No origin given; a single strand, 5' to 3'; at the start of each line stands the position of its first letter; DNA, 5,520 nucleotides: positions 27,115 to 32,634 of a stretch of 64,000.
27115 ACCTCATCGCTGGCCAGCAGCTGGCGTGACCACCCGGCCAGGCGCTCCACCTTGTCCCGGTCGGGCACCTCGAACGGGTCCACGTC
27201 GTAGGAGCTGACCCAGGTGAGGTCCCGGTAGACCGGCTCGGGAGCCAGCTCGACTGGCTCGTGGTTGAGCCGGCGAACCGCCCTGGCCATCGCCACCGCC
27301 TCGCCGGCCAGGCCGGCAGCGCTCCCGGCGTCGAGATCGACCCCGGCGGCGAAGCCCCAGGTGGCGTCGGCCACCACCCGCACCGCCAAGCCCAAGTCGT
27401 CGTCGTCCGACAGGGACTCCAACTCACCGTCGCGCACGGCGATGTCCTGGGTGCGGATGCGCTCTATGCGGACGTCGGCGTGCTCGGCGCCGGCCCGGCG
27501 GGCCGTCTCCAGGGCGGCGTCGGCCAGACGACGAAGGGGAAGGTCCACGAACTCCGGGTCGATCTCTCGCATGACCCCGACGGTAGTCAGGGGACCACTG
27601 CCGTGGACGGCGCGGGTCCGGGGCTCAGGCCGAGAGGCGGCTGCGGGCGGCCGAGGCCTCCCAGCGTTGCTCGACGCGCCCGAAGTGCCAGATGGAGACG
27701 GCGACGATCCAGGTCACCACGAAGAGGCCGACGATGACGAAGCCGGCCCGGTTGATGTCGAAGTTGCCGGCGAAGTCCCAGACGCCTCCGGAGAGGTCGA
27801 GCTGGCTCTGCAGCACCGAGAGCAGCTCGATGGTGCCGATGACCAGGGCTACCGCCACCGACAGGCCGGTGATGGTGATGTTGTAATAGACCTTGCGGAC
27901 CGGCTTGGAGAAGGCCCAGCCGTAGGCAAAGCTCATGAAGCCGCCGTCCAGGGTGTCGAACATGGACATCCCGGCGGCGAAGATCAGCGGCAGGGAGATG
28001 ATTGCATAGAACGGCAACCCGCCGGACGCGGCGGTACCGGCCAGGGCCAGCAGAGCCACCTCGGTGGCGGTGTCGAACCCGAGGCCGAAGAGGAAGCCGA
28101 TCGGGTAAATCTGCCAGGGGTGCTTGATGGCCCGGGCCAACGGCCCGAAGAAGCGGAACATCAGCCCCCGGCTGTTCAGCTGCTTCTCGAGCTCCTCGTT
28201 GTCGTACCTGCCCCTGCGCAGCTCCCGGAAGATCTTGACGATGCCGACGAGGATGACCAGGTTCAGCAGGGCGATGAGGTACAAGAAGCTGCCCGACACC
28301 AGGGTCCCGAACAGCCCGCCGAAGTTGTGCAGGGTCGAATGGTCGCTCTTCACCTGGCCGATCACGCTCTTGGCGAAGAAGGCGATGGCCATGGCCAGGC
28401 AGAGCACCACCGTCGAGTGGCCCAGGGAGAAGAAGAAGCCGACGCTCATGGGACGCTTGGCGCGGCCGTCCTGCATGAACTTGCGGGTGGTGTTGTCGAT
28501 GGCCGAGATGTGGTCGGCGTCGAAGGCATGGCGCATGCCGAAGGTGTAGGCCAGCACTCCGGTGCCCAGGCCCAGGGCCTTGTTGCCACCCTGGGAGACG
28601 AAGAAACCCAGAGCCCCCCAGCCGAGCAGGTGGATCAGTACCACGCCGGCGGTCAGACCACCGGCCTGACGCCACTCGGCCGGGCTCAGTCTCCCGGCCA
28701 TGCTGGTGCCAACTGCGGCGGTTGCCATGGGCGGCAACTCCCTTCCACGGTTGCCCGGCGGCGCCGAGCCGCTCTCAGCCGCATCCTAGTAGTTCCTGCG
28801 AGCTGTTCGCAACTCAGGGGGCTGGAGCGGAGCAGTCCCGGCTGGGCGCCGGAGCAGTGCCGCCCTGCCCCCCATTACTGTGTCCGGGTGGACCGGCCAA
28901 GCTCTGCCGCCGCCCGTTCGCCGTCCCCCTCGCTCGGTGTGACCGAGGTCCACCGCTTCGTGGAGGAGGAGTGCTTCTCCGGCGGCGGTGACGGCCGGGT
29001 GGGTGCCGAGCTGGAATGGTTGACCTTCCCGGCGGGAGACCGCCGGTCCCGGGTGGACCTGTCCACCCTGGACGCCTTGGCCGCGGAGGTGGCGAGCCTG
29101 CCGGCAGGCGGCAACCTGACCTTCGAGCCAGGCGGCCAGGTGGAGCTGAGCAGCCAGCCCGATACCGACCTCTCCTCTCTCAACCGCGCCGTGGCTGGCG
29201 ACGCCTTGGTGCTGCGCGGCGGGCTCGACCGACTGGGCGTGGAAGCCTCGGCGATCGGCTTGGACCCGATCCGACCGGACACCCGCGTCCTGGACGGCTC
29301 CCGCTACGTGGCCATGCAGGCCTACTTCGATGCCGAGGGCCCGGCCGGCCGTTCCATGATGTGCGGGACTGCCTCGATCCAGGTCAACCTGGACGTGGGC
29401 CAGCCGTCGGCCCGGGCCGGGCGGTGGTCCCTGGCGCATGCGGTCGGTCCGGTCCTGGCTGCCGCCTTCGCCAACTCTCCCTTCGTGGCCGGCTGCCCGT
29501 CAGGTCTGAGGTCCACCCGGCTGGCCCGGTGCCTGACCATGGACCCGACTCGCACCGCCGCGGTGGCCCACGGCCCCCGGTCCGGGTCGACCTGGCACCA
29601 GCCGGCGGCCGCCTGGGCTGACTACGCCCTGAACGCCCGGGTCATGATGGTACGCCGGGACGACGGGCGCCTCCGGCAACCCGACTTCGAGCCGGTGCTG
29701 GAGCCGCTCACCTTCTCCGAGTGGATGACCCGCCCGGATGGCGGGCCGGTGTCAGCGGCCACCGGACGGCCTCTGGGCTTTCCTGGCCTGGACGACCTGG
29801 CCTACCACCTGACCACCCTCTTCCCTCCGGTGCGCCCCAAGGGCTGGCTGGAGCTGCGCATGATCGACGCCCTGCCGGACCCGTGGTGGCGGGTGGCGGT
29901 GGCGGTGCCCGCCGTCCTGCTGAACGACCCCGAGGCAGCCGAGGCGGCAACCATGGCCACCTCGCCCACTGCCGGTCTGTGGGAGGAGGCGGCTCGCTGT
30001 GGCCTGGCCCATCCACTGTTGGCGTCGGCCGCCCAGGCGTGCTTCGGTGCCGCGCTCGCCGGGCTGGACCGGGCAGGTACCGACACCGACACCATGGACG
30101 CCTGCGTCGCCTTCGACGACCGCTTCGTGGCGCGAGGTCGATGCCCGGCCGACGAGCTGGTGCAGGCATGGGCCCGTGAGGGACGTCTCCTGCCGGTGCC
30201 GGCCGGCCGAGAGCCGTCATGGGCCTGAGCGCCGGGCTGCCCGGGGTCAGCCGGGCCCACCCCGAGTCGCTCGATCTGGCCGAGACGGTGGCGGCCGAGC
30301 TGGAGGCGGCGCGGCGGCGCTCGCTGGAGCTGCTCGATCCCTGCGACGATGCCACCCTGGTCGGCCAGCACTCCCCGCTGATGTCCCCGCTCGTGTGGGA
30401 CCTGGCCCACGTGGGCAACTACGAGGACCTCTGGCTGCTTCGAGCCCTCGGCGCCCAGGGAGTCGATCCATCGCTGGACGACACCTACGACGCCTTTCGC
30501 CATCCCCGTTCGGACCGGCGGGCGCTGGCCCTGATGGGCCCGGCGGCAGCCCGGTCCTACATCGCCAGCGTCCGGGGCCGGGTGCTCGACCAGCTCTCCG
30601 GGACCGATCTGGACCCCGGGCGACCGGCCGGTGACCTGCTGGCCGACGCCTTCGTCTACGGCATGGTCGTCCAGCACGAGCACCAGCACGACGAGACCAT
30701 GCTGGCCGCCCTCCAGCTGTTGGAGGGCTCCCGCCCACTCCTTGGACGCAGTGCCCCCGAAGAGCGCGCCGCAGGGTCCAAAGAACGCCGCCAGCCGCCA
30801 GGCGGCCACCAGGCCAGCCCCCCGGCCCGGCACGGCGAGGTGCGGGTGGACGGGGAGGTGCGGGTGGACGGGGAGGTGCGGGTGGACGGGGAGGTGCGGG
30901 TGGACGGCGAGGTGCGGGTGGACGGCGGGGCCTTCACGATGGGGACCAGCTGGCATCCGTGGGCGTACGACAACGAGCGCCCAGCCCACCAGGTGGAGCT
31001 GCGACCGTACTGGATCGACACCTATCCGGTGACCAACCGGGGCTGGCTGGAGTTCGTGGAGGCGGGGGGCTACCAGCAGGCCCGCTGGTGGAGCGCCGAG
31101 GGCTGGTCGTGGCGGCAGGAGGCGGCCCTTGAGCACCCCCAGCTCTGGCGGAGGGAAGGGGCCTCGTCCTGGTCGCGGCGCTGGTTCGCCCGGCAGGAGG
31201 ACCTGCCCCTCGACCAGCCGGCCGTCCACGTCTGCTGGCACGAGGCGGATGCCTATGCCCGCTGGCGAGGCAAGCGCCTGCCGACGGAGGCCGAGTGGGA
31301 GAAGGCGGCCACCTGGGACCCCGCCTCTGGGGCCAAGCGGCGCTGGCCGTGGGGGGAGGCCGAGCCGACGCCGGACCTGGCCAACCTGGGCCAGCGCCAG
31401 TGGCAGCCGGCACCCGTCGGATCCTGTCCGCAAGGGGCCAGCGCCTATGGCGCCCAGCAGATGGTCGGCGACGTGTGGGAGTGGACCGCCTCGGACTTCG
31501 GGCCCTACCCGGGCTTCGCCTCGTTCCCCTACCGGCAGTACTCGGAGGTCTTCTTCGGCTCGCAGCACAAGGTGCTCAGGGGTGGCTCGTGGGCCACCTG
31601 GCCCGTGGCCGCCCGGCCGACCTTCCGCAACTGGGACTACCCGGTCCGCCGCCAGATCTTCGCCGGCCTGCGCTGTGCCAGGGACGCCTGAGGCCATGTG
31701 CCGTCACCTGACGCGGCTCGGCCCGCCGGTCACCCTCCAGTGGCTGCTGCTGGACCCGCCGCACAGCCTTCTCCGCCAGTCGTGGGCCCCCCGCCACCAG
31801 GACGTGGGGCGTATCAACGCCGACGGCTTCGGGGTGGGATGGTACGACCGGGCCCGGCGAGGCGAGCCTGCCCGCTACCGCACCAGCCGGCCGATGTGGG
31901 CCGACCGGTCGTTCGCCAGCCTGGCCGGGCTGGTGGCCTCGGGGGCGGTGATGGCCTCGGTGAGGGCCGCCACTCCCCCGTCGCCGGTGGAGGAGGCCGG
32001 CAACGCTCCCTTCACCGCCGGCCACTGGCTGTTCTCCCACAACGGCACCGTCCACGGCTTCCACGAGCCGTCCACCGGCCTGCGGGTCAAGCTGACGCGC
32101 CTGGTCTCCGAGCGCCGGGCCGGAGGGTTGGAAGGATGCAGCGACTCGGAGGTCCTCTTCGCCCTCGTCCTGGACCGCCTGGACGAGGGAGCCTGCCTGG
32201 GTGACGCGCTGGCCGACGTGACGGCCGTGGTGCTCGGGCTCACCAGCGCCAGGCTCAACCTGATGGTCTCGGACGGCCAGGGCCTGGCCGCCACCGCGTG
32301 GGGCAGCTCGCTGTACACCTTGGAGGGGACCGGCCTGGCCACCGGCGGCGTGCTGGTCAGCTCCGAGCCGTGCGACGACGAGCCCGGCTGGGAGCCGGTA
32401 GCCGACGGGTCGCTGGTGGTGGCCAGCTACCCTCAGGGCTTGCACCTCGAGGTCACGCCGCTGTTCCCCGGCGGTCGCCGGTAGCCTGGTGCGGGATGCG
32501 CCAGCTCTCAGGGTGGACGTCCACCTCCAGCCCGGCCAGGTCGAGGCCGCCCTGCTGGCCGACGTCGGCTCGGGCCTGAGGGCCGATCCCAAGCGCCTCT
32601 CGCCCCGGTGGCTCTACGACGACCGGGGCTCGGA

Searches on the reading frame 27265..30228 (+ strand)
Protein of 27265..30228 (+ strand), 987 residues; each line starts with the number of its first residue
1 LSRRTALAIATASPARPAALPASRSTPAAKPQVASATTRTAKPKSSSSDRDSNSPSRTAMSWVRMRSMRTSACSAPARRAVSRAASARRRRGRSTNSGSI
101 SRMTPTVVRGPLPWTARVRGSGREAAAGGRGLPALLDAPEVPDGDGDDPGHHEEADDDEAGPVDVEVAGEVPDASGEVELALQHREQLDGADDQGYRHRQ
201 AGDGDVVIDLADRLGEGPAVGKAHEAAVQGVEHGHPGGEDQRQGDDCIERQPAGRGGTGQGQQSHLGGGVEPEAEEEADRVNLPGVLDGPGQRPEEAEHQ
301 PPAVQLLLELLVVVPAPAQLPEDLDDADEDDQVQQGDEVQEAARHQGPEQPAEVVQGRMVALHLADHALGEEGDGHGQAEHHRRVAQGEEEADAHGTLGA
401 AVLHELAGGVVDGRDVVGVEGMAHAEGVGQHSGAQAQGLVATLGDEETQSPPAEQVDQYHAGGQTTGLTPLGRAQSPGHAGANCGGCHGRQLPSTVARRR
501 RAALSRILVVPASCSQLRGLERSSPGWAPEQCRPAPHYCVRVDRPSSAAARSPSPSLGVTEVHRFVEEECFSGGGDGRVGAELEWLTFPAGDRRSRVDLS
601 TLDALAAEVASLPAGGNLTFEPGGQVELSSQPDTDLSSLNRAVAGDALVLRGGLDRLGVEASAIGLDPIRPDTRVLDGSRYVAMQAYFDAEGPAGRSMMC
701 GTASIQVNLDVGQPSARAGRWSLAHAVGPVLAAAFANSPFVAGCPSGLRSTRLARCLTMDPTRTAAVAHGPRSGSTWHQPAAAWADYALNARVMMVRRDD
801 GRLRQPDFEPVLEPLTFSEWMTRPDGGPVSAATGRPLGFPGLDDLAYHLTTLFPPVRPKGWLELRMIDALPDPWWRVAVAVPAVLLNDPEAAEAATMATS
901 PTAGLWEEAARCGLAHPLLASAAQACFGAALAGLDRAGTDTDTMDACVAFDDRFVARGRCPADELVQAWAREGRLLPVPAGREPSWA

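Call 50: search_protein_families(library=ncbifam, proteins=[window:27265-30228:+], max_evalue=1e-10)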
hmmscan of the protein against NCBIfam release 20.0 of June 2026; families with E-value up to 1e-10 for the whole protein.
window:27265-30228:+ (987 aa): 2 families
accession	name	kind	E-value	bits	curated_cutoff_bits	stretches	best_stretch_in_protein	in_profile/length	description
TIGR03444.1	EgtA_Cys_ligase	equivalog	1.1e-110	370.2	370.8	1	566-964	2-390/390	ergothioneine biosynthesis glutamate--cysteine ligase EgtA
TIGR01436.1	glu_cys_lig_pln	equivalog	8.9e-25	87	463.15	1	615-896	78-343/446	glutamate--cysteine ligase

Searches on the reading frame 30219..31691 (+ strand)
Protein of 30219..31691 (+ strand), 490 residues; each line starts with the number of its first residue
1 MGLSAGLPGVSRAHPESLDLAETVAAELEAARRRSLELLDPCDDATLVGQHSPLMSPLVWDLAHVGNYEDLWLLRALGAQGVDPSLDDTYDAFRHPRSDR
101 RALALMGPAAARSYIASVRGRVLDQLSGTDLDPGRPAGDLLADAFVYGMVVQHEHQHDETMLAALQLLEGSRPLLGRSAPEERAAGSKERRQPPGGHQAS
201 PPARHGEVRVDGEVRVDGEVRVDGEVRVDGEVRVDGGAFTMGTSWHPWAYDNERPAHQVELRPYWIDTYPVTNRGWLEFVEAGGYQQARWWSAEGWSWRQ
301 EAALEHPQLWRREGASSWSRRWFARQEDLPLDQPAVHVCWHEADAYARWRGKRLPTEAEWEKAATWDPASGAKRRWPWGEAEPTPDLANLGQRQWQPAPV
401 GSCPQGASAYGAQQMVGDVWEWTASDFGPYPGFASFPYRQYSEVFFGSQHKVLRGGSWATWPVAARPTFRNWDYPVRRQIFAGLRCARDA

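Call 50: search_protein_families(library=ncbifam, proteins=[window:30219-31691:+], max_evalue=1e-10)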
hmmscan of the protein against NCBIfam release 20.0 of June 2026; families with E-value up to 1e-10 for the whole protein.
window:30219-31691:+ (490 aa): 5 families
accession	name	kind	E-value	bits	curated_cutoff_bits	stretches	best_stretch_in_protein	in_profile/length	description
TIGR03440.2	egtB_TIGR03440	equivalog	2.4e-118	395.8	360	1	25-487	2-413/413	ergothioneine biosynthesis protein EgtB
NF041186.1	SenA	equivalog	8.9e-98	328.1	420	1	22-487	6-381/382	selenoneine synthase SenA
TIGR04344.1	ovoA_Nterm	equivalog_domain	2.2e-43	148.8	400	1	232-472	191-430/444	5-histidylcysteine sulfoxide synthase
TIGR04373.1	egtB_X_signatur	signature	6.6e-14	51.8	71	1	438-487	1-49/50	EgtB-related enzyme signature domain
TIGR03525.2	GldK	equivalog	6.6e-13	48.7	350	0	230-281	35-86/408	T9SS ring complex lipoprotein PorK/GldK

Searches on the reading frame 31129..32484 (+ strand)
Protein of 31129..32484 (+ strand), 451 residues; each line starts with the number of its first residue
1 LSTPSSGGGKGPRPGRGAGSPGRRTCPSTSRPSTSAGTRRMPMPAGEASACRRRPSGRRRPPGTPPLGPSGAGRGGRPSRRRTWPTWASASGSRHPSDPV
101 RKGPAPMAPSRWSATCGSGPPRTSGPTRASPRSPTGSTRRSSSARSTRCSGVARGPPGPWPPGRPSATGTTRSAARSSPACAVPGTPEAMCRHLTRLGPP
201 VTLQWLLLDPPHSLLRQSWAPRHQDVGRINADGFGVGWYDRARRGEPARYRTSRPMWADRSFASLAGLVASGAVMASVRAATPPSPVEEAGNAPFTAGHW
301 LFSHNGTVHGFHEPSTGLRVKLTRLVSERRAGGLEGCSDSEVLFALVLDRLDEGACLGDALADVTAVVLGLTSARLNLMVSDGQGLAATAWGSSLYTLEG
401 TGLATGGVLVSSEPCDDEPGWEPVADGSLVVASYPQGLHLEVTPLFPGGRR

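Call 50: search_protein_families(library=ncbifam, proteins=[window:31129-32484:+], max_evalue=1e-10)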
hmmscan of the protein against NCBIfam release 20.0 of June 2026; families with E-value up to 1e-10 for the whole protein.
window:31129-32484:+ (451 aa): 1 family
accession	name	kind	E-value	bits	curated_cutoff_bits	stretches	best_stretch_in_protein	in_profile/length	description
TIGR03442.1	TIGR03442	equivalog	6.4e-74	248.5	218.65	1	190-434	1-243/251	ergothioneine biosynthesis protein EgtC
